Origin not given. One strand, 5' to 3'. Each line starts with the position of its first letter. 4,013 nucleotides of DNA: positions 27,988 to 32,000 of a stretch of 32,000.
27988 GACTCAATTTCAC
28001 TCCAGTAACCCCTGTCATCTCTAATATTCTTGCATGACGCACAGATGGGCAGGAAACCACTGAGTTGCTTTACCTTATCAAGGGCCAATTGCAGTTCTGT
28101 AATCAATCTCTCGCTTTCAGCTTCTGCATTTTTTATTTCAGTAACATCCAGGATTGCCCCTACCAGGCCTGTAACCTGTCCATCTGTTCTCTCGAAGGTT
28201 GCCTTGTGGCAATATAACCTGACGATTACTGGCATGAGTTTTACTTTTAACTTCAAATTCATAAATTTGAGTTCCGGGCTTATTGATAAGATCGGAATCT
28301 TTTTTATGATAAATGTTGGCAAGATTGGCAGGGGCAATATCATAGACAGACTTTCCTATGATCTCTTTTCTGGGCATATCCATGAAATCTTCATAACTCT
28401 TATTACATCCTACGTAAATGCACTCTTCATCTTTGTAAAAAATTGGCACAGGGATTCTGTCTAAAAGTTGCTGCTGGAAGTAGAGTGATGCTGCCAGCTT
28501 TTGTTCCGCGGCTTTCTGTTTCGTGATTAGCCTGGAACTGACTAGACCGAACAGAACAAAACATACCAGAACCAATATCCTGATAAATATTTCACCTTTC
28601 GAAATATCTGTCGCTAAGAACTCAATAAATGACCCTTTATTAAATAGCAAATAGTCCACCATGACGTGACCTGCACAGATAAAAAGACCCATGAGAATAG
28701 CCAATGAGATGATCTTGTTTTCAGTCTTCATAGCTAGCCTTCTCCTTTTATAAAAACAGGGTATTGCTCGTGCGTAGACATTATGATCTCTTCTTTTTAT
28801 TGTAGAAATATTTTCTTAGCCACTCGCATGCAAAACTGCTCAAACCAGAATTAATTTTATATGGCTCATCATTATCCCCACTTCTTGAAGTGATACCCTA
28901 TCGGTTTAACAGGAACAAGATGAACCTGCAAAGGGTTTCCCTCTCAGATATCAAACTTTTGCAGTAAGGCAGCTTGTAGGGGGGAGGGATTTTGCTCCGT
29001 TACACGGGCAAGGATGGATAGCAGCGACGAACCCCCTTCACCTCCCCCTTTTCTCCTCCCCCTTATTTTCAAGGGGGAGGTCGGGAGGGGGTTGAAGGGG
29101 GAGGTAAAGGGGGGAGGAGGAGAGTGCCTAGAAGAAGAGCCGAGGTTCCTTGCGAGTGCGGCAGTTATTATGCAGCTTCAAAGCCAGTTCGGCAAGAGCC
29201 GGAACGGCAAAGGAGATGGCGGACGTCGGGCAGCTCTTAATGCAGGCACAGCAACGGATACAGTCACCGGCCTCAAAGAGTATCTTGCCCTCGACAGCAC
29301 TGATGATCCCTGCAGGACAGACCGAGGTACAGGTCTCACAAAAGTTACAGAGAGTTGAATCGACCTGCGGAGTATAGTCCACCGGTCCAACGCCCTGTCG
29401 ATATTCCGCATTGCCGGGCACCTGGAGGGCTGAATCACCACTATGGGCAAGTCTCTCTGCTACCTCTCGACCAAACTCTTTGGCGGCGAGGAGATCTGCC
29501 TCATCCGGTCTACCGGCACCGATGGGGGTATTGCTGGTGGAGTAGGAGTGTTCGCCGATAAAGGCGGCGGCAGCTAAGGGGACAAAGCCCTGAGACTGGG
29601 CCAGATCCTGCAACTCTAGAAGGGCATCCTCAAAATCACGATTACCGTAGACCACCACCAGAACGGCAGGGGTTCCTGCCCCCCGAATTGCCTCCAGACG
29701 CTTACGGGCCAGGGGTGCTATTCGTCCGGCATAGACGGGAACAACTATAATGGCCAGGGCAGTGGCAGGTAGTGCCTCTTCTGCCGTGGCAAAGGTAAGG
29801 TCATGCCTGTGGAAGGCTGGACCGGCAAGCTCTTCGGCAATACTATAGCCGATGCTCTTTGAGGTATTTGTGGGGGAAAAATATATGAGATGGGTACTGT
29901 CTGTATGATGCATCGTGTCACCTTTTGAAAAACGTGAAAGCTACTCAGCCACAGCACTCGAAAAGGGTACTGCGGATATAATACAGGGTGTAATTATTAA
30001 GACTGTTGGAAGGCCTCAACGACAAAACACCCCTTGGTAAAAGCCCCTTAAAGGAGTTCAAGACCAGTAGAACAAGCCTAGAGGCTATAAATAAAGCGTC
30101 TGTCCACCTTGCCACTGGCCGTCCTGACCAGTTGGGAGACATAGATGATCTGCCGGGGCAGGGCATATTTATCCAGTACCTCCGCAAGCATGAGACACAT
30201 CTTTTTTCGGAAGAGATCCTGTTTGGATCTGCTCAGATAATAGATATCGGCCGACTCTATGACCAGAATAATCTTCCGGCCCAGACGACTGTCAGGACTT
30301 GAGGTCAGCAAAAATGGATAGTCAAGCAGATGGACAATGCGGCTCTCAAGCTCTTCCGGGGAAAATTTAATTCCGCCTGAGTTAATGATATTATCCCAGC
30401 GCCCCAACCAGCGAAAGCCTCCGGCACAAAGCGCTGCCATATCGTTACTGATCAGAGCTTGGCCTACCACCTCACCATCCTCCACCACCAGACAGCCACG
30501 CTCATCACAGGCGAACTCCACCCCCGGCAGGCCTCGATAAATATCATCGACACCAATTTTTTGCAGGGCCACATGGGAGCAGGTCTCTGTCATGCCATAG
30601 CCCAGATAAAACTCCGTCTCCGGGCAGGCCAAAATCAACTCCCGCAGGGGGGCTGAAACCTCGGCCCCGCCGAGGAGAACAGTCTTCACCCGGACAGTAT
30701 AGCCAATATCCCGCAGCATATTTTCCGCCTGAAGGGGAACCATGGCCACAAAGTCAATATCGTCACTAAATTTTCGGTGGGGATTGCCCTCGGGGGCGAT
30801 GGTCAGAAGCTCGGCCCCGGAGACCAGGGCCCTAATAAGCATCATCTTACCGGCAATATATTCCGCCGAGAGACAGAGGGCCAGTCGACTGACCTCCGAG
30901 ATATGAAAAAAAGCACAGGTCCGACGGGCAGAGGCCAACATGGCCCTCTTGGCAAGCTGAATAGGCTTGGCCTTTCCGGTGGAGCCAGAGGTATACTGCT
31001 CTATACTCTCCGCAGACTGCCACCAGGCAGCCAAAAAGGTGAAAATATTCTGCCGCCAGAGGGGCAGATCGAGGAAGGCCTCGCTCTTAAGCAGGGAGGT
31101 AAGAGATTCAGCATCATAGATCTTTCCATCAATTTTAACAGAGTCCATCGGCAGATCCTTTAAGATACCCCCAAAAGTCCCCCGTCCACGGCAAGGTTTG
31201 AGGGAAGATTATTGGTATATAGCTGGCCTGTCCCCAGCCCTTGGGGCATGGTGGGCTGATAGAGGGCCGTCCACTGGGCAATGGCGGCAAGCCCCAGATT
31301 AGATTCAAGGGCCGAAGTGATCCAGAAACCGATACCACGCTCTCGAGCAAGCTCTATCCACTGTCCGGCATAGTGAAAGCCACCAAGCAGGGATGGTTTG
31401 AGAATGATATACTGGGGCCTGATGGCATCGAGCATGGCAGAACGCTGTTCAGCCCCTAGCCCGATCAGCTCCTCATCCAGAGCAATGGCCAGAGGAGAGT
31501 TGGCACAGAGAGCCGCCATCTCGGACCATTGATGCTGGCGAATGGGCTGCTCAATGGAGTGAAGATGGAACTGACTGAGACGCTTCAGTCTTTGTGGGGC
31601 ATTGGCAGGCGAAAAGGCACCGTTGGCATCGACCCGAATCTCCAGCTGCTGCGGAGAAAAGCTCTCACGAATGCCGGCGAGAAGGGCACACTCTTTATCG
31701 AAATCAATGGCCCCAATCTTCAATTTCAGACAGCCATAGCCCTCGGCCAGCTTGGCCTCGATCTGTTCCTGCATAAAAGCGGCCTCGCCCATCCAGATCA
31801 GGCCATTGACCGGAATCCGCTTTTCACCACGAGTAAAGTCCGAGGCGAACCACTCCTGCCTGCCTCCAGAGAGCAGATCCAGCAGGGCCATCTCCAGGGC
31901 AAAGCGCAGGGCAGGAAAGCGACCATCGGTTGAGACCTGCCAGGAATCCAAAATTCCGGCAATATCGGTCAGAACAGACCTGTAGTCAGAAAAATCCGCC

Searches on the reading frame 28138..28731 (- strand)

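Call 45: search_protein_families(library=pfam, proteins=[window:28138-28731:-], max_evalue=0.001)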
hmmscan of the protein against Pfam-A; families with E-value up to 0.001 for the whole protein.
window:28138-28731:- (197 aa): 2 families
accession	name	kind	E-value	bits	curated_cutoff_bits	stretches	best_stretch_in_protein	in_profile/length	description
PF08448.16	PAS_4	-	1.5e-07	32.1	23.1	1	90-151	1-62/110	PAS fold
PF00989.32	PAS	-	7.5e-05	23.1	22.6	1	87-131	4-48/113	PAS fold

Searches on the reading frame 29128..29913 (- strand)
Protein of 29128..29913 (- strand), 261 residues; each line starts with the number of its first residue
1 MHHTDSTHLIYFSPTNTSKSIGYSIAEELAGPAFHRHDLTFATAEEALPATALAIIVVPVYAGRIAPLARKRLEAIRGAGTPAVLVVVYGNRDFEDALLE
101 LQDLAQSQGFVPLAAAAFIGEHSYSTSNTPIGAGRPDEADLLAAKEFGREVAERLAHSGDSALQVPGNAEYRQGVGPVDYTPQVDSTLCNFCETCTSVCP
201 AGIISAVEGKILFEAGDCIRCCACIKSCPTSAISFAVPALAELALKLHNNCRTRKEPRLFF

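Call 45: search_protein_families(library=pfam, proteins=[window:29128-29913:-], max_evalue=0.001)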
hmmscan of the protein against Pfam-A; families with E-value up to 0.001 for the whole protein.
window:29128-29913:- (261 aa): 9 families
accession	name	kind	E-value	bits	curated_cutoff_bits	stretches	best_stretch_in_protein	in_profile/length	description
PF00037.32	Fer4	-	9.8e-10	38.3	21.1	2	182-205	1-24/24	4Fe-4S binding domain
PF12838.12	Fer4_7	-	3.8e-07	30.9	27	0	180-203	29-52/52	4Fe-4S dicluster domain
PF13237.11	Fer4_10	-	1.5e-06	28.5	25.5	1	183-229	3-53/53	4Fe-4S dicluster domain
PF13187.11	Fer4_9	-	2.7e-06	27.8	27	1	189-233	2-52/52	4Fe-4S dicluster domain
PF12837.12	Fer4_6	-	5.3e-06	26.6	25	1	182-204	2-24/24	4Fe-4S binding domain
PF13183.11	Fer4_8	-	5.2e-05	24.1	27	0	185-203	50-68/68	4Fe-4S dicluster domain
PF13484.11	Fer4_16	-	6.8e-05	24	30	0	218-235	2-19/66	4Fe-4S double cluster binding domain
PF12797.12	Fer4_2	-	0.00018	21.7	24.5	0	210-230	2-22/22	4Fe-4S binding domain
PF14697.11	Fer4_21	-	0.00024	21.6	35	0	217-236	7-29/59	4Fe-4S dicluster domain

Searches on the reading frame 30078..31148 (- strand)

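Call 45: search_protein_families(library=pfam, proteins=[window:30078-31148:-], max_evalue=0.001)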
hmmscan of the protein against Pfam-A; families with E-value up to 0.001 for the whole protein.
window:30078-31148:- (356 aa): 1 family
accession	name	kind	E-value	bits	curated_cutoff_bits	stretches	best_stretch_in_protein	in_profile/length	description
PF00501.34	AMP-binding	-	3e-16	59.7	29.9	1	51-226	168-368/384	AMP-binding enzyme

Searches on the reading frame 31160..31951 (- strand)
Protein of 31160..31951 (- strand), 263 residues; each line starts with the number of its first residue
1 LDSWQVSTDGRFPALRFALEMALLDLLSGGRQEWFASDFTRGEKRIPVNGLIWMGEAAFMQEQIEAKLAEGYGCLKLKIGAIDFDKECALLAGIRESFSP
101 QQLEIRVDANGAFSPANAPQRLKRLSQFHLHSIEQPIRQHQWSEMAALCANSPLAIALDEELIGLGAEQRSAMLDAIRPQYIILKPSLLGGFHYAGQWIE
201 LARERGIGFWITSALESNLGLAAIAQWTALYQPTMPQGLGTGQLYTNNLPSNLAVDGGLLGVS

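Call 45: search_protein_families(library=pfam, proteins=[window:31160-31951:-], max_evalue=0.001)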
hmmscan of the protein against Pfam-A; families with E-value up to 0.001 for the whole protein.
window:31160-31951:- (263 aa): 1 family
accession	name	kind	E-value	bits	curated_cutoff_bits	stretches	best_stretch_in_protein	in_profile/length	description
PF13378.12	MR_MLE_C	-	5.4e-27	95.4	29.4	1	60-243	2-183/219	Enolase C-terminal domain-like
